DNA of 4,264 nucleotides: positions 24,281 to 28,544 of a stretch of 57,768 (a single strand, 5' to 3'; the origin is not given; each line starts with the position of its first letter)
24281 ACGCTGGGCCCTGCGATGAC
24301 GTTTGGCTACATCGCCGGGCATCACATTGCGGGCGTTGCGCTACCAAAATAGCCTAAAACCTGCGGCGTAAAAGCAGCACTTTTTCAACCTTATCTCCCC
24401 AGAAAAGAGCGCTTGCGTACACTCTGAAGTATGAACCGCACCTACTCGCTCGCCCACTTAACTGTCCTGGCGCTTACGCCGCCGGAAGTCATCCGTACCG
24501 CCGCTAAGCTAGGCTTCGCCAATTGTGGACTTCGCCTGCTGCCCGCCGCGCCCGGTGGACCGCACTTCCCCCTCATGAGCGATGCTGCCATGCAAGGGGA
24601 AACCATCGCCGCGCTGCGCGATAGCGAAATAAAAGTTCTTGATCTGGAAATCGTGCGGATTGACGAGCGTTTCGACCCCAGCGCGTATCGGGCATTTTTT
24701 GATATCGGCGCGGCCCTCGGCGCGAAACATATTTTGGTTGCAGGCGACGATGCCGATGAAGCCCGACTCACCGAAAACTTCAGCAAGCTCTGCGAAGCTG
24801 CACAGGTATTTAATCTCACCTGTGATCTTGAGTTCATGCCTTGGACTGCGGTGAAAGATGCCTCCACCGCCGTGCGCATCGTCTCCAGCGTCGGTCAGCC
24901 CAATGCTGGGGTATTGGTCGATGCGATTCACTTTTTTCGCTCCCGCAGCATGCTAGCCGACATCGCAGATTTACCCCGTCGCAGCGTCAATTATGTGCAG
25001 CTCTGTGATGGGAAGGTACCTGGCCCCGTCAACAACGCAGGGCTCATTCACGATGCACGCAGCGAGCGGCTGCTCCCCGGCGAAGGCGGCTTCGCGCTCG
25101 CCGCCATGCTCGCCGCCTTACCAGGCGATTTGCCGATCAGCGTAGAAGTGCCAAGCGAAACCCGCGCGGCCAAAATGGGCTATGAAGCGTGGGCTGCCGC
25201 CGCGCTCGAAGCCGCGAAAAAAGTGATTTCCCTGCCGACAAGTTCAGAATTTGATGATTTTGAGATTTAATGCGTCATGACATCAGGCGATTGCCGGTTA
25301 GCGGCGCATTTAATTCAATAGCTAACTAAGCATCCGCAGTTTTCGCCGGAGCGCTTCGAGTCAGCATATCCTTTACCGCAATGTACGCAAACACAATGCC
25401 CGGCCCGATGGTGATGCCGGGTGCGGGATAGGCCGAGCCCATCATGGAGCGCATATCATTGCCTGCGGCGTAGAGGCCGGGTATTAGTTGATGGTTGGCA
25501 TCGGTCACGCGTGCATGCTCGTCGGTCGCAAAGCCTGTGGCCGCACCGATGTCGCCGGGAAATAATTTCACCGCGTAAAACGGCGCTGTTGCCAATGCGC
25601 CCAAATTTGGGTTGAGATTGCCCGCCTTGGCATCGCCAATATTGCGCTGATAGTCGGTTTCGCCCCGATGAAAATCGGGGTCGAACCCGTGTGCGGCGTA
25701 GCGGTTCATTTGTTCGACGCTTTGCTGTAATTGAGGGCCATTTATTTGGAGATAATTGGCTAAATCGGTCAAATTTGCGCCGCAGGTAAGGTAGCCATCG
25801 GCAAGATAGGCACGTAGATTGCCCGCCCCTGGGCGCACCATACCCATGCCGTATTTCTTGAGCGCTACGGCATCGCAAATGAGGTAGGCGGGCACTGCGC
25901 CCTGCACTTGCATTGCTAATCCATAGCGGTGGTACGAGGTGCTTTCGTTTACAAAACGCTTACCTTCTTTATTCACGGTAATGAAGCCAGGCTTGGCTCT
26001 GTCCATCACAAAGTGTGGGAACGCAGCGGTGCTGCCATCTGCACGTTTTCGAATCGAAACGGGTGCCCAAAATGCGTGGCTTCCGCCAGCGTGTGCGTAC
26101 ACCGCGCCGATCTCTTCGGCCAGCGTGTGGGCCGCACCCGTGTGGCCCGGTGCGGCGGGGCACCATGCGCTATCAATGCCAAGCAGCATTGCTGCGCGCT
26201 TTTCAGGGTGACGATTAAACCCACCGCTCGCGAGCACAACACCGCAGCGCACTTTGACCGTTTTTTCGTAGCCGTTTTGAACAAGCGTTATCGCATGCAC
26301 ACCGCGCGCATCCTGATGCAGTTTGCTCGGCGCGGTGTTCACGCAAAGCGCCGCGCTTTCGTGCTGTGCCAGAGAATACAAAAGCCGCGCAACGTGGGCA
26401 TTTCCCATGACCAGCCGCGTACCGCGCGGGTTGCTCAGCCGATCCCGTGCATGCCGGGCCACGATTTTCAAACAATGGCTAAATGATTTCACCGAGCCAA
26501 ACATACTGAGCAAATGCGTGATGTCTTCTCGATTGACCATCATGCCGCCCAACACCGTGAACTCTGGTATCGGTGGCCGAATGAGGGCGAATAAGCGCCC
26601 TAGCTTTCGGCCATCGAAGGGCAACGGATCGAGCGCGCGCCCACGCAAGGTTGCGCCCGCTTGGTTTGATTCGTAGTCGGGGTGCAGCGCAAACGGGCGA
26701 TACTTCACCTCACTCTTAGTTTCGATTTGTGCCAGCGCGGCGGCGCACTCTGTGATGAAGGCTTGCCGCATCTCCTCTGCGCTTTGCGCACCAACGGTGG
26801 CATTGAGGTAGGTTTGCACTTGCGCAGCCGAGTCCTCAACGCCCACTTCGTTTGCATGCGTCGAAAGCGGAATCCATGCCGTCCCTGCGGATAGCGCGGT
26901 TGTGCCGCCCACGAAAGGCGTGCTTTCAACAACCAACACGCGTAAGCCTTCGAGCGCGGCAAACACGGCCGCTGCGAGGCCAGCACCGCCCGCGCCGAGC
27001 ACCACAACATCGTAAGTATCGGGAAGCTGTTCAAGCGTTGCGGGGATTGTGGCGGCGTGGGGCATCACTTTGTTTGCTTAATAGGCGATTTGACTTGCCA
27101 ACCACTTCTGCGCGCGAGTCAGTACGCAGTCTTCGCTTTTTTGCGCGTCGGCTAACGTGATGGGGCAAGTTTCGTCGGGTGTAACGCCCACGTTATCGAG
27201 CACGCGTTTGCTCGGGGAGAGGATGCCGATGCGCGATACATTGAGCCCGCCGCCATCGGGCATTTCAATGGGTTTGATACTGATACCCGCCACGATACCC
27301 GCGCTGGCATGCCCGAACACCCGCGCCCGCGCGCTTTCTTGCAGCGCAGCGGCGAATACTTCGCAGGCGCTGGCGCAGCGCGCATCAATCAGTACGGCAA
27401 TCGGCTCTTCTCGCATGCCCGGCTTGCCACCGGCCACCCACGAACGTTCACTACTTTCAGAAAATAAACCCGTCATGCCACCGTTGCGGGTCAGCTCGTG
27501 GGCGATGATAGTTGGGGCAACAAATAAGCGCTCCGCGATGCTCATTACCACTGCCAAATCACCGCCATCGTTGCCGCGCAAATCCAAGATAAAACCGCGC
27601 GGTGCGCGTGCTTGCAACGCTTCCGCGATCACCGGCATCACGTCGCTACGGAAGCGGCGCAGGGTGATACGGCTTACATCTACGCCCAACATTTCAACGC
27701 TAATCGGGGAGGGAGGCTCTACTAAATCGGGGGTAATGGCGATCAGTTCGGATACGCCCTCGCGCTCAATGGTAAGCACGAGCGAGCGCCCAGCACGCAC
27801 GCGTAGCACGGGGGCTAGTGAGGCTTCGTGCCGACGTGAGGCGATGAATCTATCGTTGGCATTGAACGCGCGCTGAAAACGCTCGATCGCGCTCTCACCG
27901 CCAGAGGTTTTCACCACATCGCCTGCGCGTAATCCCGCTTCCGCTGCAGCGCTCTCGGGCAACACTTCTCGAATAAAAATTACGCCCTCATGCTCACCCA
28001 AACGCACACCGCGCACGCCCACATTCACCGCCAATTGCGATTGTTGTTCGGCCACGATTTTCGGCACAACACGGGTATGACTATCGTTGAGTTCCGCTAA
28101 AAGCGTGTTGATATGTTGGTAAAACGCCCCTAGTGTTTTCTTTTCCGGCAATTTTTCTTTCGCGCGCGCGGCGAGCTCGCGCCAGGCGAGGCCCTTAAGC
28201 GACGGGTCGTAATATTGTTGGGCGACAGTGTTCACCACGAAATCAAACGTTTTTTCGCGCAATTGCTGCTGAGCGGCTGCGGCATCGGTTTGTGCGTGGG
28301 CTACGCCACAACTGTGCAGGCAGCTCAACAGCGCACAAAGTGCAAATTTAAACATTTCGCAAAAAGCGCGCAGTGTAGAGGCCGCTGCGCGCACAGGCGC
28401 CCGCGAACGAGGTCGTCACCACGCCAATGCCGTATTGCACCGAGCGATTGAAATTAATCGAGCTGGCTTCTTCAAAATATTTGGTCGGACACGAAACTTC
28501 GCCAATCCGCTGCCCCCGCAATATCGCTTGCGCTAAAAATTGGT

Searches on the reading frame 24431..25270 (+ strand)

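Call 45: search_protein_families(library=pfam, proteins=[window:24431-25270:+], max_evalue=0.00001)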
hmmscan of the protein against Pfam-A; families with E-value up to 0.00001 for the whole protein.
window:24431-25270:+ (279 aa): 1 family
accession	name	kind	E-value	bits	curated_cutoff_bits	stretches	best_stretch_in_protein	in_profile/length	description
PF01261.30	AP_endonuc_2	-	7.3e-15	55.8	31.1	1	90-260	74-244/249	Xylose isomerase-like TIM barrel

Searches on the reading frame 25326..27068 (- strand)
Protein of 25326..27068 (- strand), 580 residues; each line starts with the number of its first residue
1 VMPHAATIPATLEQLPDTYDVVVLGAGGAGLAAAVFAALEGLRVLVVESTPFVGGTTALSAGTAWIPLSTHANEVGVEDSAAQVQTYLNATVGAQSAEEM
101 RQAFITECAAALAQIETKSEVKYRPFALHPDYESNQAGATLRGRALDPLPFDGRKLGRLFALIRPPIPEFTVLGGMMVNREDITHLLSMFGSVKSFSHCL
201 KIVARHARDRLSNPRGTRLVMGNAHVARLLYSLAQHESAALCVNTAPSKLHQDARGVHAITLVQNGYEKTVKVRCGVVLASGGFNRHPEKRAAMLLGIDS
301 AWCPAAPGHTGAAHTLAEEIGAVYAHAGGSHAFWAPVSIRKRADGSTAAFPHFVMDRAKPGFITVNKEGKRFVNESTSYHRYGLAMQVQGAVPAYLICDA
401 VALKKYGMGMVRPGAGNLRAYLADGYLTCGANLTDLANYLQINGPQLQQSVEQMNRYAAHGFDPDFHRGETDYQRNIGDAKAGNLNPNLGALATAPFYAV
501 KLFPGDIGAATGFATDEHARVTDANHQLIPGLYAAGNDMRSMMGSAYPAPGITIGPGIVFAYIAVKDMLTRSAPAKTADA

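Call 32: search_protein_families(library=pfam, proteins=[window:25326-27068:-], max_evalue=0.00001)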
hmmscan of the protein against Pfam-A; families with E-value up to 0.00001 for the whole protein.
window:25326-27068:- (580 aa): 4 families
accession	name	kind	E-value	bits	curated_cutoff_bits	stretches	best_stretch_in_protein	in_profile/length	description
PF00890.30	FAD_binding_2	-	5.9e-77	260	20.4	1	20-554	1-414/414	FAD binding domain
PF12831.13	FAD_oxidored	-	5.7e-11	42.8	27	1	20-93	1-73/416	FAD dependent oxidoreductase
PF01266.30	DAO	-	4.3e-09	36.8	27.9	1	20-94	1-58/353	FAD dependent oxidoreductase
PF07992.20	Pyr_redox_2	-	9.9e-06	25.6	26.1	0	19-63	1-46/291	Pyridine nucleotide-disulphide oxidoreductase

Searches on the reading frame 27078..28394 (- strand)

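Call 45: search_protein_families(library=pfam, proteins=[window:27078-28394:-], max_evalue=0.00001)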
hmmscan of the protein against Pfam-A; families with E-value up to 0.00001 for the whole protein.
window:27078-28394:- (438 aa): 1 family
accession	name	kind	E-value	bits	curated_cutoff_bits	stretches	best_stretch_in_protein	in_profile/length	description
PF03572.23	Peptidase_S41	-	1.7e-22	80.2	24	1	243-408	5-163/165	Peptidase family S41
